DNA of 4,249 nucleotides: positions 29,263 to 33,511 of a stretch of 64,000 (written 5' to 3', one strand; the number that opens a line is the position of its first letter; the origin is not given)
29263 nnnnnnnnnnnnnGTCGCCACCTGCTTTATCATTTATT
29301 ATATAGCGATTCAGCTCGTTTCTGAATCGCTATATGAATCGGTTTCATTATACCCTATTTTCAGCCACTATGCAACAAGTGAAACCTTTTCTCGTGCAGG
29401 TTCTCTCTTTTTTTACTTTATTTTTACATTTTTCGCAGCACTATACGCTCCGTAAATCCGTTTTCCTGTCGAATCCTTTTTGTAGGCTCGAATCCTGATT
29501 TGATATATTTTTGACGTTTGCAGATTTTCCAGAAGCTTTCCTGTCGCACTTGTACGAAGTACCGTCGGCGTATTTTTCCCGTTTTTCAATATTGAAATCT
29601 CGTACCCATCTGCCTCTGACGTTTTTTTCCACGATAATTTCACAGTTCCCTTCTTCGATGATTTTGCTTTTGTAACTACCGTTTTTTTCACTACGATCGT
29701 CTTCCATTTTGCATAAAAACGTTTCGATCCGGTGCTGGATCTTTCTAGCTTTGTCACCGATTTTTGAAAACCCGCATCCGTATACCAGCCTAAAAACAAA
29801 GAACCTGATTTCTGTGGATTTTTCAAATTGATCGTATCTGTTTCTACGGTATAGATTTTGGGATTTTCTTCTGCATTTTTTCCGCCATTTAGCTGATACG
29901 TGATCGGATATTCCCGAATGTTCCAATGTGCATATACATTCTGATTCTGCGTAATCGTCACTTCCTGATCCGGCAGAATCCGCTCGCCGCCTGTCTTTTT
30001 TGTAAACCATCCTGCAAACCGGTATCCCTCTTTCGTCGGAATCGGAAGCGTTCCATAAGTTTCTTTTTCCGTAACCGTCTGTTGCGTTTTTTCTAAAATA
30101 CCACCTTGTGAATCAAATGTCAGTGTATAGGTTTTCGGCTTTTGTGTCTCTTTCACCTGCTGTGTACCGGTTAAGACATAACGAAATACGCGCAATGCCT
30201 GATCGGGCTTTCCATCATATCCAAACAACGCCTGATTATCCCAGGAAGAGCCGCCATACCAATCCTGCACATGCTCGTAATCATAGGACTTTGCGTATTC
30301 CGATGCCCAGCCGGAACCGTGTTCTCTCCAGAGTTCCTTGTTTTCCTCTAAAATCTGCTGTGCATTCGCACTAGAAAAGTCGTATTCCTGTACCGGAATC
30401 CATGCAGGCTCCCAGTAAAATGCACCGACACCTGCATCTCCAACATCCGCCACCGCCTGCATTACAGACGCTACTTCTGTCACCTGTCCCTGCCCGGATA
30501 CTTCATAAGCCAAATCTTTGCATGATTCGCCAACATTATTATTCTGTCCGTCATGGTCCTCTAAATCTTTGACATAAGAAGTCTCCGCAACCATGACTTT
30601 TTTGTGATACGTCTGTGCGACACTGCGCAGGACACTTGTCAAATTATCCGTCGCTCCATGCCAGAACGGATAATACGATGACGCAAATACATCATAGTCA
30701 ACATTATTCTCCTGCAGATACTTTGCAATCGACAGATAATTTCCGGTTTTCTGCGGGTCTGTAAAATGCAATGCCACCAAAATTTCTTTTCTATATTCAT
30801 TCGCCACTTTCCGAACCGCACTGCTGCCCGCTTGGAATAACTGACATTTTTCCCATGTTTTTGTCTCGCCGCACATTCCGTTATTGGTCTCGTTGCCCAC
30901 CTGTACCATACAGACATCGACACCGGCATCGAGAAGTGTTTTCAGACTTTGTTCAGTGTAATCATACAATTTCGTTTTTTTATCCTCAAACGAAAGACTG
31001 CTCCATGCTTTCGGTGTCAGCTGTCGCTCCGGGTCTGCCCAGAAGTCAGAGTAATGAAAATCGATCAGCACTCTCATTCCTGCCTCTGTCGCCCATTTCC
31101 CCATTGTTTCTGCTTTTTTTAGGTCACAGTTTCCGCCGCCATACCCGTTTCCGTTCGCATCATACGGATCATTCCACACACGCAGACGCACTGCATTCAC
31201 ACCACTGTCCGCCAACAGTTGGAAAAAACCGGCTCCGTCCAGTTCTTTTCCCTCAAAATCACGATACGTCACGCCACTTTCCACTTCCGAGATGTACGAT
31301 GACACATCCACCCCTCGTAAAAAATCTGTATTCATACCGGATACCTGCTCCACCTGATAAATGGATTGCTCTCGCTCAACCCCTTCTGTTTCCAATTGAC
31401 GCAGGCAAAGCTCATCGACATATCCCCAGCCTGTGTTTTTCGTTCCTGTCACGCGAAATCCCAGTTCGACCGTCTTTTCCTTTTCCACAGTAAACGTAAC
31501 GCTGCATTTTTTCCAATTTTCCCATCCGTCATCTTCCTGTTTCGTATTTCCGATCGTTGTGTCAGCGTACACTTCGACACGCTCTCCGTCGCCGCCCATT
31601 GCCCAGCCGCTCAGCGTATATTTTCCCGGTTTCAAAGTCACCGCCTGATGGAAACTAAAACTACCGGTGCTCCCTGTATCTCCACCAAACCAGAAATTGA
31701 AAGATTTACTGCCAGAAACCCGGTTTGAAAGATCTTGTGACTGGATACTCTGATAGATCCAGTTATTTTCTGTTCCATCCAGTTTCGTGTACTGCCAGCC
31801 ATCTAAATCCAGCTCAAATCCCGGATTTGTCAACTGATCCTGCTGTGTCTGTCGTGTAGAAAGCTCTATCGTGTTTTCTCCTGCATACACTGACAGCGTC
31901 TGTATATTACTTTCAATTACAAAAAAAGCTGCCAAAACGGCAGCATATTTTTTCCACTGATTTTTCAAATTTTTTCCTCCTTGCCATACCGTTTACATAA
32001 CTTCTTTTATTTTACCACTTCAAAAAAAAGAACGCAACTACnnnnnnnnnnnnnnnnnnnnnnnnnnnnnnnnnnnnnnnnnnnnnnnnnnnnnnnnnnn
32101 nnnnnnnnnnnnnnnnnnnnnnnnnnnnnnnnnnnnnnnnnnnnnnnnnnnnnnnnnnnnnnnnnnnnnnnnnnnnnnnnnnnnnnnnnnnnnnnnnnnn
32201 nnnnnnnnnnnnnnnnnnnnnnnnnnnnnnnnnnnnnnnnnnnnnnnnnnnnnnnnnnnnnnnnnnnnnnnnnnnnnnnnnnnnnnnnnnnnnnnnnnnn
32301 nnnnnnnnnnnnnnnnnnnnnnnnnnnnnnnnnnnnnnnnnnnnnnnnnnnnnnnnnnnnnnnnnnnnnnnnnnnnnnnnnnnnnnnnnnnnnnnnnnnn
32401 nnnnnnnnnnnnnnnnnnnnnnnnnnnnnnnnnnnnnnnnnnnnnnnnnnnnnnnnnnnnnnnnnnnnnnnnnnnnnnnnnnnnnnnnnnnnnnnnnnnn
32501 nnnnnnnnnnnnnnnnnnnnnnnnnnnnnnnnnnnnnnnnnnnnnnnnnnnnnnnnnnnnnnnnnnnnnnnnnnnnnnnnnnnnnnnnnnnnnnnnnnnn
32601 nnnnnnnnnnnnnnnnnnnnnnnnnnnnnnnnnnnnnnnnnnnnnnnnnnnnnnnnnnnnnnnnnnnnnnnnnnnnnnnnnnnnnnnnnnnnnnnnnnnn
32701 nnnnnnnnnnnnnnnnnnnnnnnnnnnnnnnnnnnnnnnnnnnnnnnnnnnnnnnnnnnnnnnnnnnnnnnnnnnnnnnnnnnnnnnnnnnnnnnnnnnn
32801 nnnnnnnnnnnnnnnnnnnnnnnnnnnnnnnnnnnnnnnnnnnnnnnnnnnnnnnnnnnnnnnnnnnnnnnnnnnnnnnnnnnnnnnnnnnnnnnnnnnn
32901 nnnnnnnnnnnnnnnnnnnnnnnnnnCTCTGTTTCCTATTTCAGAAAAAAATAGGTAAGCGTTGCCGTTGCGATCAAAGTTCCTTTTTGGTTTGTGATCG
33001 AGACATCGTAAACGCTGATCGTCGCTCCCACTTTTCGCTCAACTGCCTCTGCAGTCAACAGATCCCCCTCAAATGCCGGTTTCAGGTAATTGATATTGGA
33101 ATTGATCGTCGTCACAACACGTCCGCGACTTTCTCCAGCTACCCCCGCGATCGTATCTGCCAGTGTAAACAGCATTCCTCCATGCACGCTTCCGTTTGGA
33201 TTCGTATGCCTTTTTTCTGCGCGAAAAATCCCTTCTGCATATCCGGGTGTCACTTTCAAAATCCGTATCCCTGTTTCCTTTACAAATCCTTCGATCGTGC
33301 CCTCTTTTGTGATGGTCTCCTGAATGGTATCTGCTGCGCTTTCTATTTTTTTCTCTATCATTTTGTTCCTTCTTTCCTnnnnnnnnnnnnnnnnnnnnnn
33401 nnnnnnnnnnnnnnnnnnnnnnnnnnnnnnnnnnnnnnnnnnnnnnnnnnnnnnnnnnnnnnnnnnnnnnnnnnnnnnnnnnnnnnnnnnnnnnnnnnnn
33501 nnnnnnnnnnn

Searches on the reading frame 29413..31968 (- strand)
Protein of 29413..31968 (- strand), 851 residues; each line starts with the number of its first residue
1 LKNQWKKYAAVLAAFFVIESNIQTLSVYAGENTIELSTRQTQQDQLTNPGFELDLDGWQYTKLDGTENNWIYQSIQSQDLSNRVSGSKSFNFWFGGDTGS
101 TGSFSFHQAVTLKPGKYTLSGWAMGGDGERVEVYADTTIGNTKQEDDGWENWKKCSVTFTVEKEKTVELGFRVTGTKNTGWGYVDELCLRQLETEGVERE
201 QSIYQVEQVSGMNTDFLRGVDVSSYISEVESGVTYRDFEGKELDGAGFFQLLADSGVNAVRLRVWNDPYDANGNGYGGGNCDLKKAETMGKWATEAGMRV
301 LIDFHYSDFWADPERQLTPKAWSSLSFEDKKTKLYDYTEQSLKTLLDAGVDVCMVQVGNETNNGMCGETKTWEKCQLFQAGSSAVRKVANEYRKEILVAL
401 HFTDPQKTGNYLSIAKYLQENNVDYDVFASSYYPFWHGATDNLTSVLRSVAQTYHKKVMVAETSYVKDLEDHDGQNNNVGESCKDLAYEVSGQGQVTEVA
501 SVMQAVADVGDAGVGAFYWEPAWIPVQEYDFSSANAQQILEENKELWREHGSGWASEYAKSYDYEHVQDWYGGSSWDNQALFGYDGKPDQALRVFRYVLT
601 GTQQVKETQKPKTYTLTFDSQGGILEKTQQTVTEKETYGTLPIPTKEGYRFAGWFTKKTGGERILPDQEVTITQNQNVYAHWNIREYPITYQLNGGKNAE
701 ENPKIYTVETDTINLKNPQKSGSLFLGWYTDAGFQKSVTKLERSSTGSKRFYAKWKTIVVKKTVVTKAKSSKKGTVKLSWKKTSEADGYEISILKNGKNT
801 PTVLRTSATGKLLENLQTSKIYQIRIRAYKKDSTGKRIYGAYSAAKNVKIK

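Call 9: search_protein_families(library=pfam, proteins=[window:29413-31968:-], max_evalue=0.001)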
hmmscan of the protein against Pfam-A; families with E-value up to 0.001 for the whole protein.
window:29413-31968:- (851 aa): 4 families
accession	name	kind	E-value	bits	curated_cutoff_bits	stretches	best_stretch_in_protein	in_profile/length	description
PF07745.19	Glyco_hydro_53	-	1.2e-116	389.9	24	1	218-595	2-340/340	Glycosyl hydrolase family 53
PF09479.16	Flg_new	-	3.1e-29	101.3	27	2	614-681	1-65/65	Listeria-Bacteroides repeat domain (List_Bact_rpt)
PF00150.24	Cellulase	-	1.3e-07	31.8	23.5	1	244-412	22-163/272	Cellulase (glycosyl hydrolase family 5)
PF00041.27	fn3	-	5.3e-05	23.8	25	1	772-835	12-75/84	Fibronectin type III domain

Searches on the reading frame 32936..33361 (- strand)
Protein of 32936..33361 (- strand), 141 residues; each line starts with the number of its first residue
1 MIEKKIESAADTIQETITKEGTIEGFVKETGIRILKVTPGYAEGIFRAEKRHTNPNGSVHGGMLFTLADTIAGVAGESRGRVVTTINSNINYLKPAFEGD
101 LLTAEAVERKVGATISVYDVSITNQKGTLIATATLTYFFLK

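Call 9: search_protein_families(library=pfam, proteins=[window:32936-33361:-], max_evalue=0.001)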
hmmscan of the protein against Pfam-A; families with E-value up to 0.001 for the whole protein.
window:32936-33361:- (141 aa): 3 families
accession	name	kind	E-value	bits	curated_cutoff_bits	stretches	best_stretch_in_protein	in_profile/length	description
PF03061.28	4HBT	-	8.5e-19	68.1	20.6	1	56-130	1-78/79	Thioesterase superfamily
PF14539.12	DUF4442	-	5.6e-09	36.7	25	1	27-136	16-129/132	Domain of unknown function (DUF4442)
PF13622.12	4HBT_3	-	4.7e-05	24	24.3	1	55-137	7-82/83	Acyl-CoA thioesterase N-terminal domain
